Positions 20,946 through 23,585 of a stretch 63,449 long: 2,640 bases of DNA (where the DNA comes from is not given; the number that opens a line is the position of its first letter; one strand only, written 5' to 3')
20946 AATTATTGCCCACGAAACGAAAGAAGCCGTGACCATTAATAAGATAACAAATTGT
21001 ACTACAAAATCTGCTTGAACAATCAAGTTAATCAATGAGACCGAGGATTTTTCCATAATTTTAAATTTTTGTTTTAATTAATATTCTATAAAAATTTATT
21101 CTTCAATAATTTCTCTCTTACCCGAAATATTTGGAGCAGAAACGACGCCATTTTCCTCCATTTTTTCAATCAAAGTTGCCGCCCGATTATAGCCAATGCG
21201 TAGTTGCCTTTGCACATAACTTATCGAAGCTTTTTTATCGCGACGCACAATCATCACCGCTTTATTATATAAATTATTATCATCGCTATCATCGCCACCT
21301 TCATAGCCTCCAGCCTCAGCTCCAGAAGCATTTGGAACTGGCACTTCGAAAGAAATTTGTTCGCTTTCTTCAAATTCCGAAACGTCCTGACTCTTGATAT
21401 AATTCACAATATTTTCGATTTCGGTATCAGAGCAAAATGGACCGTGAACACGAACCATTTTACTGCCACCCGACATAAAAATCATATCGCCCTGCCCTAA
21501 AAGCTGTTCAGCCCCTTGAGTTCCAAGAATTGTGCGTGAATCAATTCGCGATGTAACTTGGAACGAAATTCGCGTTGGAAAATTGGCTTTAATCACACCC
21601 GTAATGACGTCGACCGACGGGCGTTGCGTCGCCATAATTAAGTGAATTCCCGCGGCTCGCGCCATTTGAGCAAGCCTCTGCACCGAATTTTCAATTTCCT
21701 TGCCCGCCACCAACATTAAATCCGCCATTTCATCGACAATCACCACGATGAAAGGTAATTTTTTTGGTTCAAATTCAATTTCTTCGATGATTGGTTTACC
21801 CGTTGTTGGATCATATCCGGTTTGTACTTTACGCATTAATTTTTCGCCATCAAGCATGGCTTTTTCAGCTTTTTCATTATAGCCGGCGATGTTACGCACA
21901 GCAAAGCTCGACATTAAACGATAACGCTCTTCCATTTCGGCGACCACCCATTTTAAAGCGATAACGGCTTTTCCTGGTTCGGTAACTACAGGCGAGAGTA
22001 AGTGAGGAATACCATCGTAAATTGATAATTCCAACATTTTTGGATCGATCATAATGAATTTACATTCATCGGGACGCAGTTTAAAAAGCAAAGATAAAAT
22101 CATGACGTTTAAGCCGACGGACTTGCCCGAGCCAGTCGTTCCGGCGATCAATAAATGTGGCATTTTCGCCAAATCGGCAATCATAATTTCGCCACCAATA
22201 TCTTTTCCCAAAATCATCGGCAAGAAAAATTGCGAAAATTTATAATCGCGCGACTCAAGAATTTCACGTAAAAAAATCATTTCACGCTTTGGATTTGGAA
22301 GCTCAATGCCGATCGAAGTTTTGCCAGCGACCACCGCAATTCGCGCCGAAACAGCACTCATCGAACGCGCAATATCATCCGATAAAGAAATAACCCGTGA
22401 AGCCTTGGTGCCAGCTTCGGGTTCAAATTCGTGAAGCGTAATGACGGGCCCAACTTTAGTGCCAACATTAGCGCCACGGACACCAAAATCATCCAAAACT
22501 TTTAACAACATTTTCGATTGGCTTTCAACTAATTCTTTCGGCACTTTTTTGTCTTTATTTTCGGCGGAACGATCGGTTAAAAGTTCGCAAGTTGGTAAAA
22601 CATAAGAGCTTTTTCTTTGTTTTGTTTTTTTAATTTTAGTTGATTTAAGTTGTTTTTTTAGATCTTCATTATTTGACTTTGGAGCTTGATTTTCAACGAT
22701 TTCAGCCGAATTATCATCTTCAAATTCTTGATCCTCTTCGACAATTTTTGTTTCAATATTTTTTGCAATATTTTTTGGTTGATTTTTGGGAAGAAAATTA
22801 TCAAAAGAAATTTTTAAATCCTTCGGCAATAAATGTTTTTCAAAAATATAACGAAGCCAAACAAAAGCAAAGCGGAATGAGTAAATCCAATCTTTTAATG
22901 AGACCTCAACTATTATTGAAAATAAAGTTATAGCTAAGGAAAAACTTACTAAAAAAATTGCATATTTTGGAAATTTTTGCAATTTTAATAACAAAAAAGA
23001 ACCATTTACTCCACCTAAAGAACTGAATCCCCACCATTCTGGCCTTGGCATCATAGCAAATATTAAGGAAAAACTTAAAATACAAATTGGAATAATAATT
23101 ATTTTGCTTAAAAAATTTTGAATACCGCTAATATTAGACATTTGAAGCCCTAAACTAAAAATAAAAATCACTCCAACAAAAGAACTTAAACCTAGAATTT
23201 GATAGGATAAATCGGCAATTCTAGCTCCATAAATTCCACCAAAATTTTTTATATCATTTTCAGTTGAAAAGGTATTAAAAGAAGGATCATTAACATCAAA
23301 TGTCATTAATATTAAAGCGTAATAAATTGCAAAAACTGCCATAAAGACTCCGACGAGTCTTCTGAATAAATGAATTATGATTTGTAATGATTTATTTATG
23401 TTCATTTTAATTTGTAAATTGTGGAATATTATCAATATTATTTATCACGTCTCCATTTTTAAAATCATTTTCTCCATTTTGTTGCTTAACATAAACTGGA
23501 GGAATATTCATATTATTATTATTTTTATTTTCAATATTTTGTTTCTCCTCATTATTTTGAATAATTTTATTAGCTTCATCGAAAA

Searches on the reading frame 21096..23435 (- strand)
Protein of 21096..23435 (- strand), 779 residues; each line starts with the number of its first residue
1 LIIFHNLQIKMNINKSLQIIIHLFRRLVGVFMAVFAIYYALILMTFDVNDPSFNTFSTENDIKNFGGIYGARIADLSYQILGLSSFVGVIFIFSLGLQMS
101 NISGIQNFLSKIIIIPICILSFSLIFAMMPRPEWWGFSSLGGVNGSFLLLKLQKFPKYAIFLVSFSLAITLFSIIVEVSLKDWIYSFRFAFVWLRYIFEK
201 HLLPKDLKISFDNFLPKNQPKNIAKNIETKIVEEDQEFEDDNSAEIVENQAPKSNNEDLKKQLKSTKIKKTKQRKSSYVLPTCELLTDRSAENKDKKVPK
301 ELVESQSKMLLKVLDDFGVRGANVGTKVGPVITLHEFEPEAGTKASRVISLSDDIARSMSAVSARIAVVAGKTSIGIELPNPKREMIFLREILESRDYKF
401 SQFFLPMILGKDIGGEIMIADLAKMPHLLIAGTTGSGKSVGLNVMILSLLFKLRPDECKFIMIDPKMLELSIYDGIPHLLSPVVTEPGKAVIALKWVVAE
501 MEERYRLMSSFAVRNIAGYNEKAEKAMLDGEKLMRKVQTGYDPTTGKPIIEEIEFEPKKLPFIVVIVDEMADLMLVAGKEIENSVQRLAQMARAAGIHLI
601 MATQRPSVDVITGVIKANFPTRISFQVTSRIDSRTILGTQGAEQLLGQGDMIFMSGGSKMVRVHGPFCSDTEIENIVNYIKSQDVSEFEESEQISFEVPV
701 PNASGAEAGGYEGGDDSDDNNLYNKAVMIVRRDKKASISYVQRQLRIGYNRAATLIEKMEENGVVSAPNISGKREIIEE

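Call 15: search_protein_families(library=pfam, proteins=[window:21096-23435:-], max_evalue=0.00001)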
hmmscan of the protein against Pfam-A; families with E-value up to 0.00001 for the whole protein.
window:21096-23435:- (779 aa): 4 families
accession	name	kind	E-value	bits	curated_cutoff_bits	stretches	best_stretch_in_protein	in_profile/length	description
PF01580.24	FtsK_SpoIIIE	-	7.2e-72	241.8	24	1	389-608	2-221/221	FtsK/SpoIIIE family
PF17854.6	FtsK_alpha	-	4.2e-24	85.1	22.9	1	280-381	1-101/101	FtsK alpha domain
PF09397.16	FtsK_gamma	-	5.8e-24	84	30.6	1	718-777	2-61/63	Ftsk gamma domain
PF13491.11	FtsK_4TM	-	8.2e-22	78.1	23.1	1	23-181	3-164/171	4TM region of DNA translocase FtsK/SpoIIIE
